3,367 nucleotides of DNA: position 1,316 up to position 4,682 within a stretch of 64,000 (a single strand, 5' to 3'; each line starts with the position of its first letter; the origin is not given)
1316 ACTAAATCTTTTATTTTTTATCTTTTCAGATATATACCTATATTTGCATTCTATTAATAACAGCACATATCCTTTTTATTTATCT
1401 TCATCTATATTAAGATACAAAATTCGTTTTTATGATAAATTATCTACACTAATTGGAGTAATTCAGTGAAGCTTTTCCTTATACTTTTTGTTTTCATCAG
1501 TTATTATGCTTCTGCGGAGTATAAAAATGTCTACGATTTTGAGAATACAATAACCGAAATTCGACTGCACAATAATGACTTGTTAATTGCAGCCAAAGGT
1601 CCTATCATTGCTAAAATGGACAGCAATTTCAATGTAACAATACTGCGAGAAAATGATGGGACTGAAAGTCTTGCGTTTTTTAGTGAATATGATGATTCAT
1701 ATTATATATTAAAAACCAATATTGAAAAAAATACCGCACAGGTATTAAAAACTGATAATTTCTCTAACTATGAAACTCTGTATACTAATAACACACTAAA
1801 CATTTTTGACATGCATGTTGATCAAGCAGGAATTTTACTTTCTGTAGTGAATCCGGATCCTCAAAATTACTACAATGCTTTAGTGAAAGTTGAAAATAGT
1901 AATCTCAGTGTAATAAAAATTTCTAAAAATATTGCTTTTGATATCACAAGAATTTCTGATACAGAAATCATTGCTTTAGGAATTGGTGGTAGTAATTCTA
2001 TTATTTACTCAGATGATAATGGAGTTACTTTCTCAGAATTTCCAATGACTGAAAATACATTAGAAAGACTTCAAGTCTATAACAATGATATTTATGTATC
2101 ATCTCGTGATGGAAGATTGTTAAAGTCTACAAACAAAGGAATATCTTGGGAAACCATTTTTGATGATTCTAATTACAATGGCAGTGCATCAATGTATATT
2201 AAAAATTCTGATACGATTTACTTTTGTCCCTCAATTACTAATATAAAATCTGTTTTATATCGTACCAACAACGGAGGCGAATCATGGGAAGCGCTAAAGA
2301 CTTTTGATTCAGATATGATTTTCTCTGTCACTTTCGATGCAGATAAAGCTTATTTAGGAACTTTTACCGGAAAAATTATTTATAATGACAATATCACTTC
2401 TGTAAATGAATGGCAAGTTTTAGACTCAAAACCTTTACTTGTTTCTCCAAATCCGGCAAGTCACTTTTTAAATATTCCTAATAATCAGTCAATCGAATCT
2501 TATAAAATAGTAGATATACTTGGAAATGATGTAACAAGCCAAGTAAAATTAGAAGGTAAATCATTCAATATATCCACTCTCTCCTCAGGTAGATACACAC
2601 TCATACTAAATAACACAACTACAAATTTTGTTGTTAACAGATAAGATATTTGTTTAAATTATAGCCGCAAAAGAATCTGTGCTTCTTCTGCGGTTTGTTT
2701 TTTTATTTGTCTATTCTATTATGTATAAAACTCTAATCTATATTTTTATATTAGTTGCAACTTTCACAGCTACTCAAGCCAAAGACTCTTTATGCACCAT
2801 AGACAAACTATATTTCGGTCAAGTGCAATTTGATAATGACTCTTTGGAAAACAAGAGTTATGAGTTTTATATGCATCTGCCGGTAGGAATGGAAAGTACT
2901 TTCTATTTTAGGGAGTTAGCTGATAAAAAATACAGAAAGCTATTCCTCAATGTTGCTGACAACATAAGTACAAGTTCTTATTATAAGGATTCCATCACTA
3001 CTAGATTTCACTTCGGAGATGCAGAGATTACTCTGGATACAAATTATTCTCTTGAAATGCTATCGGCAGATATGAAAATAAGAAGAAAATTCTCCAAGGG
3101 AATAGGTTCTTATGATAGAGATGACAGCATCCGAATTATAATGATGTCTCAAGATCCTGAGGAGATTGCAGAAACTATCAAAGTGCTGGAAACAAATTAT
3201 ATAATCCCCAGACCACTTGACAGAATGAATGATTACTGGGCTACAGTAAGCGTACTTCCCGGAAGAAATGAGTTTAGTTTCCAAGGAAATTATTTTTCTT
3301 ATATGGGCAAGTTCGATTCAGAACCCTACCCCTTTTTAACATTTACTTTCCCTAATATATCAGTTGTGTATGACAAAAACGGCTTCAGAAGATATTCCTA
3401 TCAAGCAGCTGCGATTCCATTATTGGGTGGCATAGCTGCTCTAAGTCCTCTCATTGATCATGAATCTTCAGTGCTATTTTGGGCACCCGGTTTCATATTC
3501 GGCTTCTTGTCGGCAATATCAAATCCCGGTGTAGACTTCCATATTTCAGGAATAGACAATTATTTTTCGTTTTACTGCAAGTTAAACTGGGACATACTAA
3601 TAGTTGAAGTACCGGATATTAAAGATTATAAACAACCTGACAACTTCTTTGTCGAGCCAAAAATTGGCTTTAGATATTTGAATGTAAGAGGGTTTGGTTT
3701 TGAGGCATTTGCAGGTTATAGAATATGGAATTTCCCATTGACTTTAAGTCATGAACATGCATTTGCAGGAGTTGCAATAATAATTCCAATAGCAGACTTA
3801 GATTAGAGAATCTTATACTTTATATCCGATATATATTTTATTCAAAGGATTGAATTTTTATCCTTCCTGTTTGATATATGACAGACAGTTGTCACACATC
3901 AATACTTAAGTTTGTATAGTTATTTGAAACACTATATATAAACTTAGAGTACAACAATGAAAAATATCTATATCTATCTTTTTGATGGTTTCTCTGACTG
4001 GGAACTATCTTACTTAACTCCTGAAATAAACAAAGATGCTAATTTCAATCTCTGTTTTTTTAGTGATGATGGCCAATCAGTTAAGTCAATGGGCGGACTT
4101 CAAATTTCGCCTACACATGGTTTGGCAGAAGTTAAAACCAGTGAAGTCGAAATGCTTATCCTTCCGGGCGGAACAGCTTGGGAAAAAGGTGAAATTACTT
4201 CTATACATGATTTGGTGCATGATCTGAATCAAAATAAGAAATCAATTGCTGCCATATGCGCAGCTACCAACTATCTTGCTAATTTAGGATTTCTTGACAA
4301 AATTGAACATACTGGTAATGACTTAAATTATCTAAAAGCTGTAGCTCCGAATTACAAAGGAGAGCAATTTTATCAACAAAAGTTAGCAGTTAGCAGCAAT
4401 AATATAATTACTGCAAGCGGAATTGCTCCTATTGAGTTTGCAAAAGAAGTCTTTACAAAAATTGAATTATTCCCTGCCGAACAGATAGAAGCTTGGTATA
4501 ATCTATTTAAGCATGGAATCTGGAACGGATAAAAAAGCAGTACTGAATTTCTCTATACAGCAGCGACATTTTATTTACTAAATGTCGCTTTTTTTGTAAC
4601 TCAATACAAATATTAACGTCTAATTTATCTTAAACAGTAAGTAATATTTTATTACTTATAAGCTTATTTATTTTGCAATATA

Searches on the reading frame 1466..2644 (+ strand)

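Call 72: search_protein_families(library=pfam, proteins=[window:1466-2644:+], max_evalue=0.001)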
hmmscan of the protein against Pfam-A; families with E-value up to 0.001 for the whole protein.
window:1466-2644:+ (392 aa): 3 families
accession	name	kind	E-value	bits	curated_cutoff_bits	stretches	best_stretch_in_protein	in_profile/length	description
PF18962.6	Por_Secre_tail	-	2e-08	34.9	27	1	327-388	2-69/75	Secretion system C-terminal sorting domain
PF14870.12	PSII_BNR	-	1.6e-06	28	27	1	198-281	64-144/303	Photosynthesis system II assembly factor YCF48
PF02012.26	BNR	-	3.8e-06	26.5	27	0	180-190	1-11/12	BNR/Asp-box repeat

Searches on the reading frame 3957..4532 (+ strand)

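Call 72: search_protein_families(library=pfam, proteins=[window:3957-4532:+], max_evalue=0.001)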
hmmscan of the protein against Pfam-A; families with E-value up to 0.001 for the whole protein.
window:3957-4532:+ (191 aa): 1 family
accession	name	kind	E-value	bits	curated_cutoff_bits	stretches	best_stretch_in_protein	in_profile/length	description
PF01965.30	DJ-1_PfpI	-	5.9e-27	94.9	26.6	1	2-166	1-163/165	DJ-1/PfpI family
